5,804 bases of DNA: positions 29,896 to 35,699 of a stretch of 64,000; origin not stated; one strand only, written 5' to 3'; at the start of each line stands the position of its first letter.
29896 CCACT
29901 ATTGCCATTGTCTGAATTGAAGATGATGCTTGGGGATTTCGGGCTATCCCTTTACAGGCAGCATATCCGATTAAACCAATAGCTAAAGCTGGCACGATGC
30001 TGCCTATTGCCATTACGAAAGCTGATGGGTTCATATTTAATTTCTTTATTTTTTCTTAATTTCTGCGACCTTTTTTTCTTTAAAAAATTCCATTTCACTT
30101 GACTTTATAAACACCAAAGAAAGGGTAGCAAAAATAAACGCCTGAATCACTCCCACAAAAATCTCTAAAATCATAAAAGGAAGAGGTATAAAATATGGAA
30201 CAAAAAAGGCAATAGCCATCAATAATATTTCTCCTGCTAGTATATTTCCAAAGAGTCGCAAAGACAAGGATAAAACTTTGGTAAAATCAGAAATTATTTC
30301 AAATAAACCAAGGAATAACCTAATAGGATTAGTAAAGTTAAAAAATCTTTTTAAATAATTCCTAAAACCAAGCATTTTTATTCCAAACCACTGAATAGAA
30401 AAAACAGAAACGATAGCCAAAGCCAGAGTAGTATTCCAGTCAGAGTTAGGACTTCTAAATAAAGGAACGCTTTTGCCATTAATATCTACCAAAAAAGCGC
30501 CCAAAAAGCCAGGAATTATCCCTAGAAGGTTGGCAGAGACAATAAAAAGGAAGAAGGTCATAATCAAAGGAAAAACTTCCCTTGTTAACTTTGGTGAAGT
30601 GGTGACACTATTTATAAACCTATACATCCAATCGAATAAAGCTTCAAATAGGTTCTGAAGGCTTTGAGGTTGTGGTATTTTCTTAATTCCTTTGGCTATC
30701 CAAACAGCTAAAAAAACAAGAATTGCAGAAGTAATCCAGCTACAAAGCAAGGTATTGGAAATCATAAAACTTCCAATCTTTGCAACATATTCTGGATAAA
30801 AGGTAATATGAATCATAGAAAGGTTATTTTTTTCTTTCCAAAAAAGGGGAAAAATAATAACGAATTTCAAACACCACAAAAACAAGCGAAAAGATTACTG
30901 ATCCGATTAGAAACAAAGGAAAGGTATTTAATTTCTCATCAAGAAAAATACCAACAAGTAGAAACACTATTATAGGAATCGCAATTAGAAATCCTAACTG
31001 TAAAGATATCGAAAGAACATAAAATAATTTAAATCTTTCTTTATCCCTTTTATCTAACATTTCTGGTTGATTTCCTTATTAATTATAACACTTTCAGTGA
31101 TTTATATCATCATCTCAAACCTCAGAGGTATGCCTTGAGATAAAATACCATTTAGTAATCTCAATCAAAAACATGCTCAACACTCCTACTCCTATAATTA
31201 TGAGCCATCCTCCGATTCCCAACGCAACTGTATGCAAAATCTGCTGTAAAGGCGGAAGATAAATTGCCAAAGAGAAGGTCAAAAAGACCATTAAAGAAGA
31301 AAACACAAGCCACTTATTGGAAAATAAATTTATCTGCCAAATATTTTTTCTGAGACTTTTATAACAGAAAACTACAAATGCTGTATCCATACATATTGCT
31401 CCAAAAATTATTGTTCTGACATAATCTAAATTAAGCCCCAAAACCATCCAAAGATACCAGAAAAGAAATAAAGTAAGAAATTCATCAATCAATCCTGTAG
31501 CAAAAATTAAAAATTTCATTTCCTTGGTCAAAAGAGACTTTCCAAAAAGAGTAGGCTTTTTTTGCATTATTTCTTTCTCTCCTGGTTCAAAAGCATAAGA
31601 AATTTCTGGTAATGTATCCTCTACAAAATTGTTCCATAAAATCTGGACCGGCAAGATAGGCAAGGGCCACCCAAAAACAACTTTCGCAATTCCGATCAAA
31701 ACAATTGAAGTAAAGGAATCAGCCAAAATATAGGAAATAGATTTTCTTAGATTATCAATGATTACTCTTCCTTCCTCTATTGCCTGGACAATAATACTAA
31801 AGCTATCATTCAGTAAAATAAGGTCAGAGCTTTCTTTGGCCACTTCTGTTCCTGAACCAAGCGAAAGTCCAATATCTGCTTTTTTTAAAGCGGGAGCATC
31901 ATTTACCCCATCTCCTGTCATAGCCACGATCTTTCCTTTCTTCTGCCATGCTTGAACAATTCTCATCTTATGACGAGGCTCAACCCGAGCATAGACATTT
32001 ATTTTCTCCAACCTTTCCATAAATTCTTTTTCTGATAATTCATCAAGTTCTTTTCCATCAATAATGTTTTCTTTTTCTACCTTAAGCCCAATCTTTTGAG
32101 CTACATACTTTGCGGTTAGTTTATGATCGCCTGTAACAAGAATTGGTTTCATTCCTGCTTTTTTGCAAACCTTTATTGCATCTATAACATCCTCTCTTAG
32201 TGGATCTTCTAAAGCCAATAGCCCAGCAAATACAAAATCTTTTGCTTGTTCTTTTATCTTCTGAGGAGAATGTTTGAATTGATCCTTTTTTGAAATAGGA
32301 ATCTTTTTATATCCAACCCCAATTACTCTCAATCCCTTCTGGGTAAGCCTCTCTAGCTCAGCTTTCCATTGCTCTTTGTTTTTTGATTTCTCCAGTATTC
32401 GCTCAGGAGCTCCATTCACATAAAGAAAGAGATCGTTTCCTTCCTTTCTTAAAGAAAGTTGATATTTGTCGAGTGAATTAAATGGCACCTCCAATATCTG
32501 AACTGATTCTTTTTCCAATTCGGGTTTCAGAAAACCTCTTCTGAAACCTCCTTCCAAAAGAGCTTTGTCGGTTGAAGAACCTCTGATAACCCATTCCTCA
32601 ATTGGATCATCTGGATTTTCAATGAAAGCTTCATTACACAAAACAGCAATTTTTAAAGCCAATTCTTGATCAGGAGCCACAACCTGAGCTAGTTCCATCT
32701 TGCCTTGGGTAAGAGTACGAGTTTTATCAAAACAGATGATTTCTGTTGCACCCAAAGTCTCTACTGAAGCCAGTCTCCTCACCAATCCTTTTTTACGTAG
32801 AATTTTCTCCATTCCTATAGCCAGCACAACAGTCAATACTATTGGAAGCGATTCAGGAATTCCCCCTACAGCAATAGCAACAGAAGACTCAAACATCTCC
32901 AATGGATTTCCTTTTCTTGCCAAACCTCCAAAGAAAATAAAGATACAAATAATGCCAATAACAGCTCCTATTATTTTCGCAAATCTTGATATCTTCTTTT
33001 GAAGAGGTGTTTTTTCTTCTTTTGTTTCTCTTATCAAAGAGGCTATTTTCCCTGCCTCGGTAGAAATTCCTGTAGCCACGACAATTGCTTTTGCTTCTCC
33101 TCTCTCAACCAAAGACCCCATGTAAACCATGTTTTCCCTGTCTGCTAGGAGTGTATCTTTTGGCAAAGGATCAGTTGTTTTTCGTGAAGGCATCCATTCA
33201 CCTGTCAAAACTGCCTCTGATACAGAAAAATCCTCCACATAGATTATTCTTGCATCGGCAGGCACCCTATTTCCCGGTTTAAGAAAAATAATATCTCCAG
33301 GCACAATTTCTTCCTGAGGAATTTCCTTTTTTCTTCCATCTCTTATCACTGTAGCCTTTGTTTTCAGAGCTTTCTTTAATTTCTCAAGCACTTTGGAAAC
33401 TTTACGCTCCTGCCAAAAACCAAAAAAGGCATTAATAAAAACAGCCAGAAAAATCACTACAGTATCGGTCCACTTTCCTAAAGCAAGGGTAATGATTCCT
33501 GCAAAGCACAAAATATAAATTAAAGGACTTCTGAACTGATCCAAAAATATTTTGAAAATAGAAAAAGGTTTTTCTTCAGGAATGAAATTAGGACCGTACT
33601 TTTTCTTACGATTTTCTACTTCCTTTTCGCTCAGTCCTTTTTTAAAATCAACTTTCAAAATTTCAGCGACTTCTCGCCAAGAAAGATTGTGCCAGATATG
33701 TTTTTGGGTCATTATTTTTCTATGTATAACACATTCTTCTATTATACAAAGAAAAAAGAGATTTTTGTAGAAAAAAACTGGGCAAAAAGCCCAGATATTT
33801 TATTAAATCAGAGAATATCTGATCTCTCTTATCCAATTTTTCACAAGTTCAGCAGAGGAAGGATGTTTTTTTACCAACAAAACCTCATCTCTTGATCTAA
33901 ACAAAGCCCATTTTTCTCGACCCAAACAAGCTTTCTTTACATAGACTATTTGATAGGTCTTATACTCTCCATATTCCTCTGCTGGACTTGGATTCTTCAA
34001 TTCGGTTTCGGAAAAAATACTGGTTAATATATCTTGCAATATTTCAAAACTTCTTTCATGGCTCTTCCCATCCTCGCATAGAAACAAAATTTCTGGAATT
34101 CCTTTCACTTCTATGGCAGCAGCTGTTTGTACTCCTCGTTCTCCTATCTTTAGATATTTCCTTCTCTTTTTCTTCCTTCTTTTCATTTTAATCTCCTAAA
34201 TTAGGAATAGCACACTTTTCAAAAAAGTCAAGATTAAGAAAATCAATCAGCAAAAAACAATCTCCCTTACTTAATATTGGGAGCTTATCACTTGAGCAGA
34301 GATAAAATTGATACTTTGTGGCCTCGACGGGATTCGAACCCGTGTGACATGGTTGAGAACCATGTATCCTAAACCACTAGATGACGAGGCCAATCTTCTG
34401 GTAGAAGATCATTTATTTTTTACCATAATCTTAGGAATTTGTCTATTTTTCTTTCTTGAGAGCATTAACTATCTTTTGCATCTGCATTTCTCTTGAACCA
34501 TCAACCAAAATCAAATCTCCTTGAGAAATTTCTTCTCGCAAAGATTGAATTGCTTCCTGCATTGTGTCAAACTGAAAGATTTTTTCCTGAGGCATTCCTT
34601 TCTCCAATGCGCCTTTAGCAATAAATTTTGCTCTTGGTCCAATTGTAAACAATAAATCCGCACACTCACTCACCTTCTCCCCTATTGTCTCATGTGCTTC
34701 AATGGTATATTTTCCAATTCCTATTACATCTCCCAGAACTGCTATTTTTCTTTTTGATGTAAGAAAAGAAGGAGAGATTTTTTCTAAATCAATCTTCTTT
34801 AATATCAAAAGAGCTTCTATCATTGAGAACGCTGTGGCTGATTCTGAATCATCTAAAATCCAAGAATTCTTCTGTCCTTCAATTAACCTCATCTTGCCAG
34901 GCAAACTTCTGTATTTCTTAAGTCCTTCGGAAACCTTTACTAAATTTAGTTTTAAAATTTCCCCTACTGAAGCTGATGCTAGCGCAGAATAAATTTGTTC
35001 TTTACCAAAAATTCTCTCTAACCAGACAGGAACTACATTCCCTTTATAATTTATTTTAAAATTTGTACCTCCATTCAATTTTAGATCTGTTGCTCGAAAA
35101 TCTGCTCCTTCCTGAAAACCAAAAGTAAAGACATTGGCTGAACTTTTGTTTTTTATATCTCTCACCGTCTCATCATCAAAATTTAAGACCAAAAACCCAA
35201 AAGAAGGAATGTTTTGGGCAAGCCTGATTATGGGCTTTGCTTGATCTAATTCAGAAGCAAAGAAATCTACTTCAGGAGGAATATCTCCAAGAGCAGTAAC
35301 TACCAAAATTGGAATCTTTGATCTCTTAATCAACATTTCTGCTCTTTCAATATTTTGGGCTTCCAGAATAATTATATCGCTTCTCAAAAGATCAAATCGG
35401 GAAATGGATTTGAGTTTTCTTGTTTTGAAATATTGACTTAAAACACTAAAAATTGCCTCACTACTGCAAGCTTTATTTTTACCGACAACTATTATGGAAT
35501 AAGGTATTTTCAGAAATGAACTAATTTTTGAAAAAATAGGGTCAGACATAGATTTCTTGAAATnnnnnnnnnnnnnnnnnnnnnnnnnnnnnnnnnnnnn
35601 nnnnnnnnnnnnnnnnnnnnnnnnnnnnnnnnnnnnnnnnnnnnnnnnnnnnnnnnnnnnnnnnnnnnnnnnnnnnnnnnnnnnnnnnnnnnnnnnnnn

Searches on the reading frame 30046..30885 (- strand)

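Call 57: search_protein_families(library=pfam, proteins=[window:30046-30885:-], max_evalue=0.01)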
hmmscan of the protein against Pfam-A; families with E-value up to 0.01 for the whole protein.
window:30046-30885:- (279 aa): 1 family
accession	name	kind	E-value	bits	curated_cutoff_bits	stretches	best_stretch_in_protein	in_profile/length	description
PF00119.25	ATP-synt_A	-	1e-44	153.4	33.9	1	47-261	2-217/217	ATP synthase A chain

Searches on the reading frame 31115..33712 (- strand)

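Call 19: search_protein_families(library=pfam, proteins=[window:31115-33712:-], max_evalue=0.001)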
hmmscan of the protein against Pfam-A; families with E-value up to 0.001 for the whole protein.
window:31115-33712:- (865 aa): 6 families
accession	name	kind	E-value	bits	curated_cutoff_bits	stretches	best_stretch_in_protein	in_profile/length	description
PF00122.25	E1-E2_ATPase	-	1.2e-54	185.1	28.1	1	116-307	3-181/181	E1-E2 ATPase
PF00689.26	Cation_ATPase_C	-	1.4e-38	132.9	27.3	1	683-855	1-174/175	Cation transporting ATPase, C-terminus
PF00690.31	Cation_ATPase_N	-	7.8e-23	80.4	20.4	1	7-74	1-68/69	Cation transporter/ATPase, N-terminus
PF00702.32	Hydrolase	-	2.9e-17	64.1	26.4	1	325-613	3-191/191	haloacid dehalogenase-like hydrolase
PF13246.12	Cation_ATPase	-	6.5e-14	52.2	21.7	1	357-444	1-89/91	Cation transport ATPase (P-type)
PF08282.18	Hydrolase_3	-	6e-06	26.6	20.9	0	587-636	197-246/255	haloacid dehalogenase-like hydrolase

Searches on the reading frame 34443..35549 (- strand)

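Call 19: search_protein_families(library=pfam, proteins=[window:34443-35549:-], max_evalue=0.001)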
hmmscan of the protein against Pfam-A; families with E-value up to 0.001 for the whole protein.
window:34443-35549:- (368 aa): 2 families
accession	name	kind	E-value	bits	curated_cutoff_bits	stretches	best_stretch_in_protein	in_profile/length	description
PF02875.26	Mur_ligase_C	-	3.7e-10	41.2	28.4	1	264-353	37-127/127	Mur ligase, glutamate ligase domain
PF08245.18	Mur_ligase_M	-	4.9e-08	33.6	24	1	57-195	57-199/200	Mur ligase middle domain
